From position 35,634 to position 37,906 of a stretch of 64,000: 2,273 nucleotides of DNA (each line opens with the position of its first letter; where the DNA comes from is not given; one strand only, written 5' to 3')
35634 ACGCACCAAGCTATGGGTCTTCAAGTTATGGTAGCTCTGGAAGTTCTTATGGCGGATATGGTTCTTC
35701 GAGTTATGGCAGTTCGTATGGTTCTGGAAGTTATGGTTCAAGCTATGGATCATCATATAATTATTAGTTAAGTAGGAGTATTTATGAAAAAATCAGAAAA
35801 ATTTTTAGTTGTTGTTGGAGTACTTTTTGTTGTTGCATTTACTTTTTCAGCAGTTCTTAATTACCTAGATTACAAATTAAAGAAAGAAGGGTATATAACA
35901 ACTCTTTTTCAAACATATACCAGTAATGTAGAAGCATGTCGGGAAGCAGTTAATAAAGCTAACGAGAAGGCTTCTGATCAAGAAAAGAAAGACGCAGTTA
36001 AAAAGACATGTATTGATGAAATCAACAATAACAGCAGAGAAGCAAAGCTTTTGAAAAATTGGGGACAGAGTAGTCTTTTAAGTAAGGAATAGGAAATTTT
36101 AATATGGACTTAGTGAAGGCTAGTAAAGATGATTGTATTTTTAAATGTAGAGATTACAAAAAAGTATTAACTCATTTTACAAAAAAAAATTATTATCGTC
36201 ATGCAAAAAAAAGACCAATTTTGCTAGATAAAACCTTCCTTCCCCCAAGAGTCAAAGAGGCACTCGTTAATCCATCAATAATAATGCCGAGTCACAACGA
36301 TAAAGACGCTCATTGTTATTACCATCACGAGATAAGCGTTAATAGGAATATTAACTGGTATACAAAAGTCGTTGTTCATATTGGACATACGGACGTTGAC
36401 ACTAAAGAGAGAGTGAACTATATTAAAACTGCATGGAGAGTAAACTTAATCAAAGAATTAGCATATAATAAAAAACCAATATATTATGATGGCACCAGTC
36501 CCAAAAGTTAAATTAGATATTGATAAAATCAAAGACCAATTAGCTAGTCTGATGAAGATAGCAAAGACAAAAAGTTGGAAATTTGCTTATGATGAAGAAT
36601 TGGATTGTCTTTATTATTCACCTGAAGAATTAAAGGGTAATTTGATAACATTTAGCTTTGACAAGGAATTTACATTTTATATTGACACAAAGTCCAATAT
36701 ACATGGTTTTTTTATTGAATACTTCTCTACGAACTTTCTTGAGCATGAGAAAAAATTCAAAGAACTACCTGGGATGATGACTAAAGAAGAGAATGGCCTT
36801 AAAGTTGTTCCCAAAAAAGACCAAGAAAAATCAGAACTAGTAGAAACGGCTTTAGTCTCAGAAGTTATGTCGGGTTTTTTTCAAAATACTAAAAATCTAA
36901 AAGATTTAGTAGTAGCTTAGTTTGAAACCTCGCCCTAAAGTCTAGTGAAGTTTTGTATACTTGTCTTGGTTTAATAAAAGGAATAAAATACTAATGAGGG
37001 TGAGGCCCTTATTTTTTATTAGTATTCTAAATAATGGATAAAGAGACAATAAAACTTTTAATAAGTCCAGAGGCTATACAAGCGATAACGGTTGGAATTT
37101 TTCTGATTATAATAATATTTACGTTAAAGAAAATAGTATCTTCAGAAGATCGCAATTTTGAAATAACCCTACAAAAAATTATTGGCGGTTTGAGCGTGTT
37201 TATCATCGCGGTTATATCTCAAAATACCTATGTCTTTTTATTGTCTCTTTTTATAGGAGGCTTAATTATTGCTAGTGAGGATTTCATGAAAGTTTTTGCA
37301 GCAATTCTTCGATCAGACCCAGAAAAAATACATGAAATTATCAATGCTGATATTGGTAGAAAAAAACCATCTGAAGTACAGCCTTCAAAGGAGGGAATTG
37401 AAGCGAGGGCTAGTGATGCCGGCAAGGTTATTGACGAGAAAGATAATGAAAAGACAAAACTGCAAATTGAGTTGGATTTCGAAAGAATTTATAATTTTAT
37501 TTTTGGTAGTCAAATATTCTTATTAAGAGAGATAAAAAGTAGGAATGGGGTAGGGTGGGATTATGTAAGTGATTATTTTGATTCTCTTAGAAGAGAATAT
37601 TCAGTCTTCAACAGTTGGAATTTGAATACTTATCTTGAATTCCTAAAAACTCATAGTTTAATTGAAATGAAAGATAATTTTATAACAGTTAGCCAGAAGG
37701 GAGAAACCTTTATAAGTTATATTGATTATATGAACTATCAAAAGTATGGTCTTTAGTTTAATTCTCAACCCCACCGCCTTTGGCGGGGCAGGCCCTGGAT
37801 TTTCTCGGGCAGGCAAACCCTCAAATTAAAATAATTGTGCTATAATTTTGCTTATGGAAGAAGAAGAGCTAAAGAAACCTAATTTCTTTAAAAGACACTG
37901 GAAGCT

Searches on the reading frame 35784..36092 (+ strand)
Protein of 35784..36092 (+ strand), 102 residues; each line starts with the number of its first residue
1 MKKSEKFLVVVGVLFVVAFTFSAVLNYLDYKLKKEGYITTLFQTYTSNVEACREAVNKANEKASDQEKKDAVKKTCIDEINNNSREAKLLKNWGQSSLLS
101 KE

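Call 23: search_protein_families(library=pfam, max_evalue=0.01, proteins=[window:35784-36092:+])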
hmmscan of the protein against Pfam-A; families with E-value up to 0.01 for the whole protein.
window:35784-36092:+ (102 aa): 3 families
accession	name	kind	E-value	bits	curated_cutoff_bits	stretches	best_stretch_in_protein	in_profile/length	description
PF12725.13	DUF3810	-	0.0024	17.8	28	1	8-93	64-150/311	Protein of unknown function (DUF3810)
PF13935.11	Ead_Ea22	-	0.0062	17.6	27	1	14-71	59-121/139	Ead/Ea22-like protein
PF09682.15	Phage_holin_6_1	-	0.0097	16.7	24.9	0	9-81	9-77/101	Bacteriophage holin of superfamily 6 (Holin_LLH)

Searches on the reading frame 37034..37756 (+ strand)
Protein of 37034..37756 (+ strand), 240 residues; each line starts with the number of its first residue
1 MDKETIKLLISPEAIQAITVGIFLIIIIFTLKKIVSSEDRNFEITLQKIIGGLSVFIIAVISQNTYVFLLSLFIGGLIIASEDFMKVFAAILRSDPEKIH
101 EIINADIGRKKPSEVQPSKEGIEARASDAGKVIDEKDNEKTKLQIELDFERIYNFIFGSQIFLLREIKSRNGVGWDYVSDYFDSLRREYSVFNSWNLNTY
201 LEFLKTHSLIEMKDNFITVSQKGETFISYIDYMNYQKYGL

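Call 23: search_protein_families(library=pfam, max_evalue=0.01, proteins=[window:37034-37756:+])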
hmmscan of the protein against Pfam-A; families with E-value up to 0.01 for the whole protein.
window:37034-37756:+ (240 aa): 1 family
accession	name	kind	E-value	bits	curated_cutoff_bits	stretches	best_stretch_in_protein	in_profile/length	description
PF14947.12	HTH_45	-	0.0097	16.3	25.5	0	196-231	35-70/77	Winged helix-turn-helix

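Call 47: search_protein_families(library=padloc, max_evalue=0.01, proteins=[window:37034-37756:+])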
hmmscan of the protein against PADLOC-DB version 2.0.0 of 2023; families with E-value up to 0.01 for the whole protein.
window:37034-37756:+ (240 aa): 1 family
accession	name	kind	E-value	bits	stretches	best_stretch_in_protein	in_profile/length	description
PDLC02975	WH_III-A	-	0.0086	14.5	0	198-230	36-68/103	-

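Call 48: search_protein_families(library=phrogs, max_evalue=0.01, proteins=[window:37034-37756:+])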
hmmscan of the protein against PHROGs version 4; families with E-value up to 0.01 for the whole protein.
window:37034-37756:+ (240 aa): 1 family
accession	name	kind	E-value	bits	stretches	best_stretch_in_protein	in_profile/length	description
phrog_34218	-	unknown function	0.0027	16.8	1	17-93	742-813/890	-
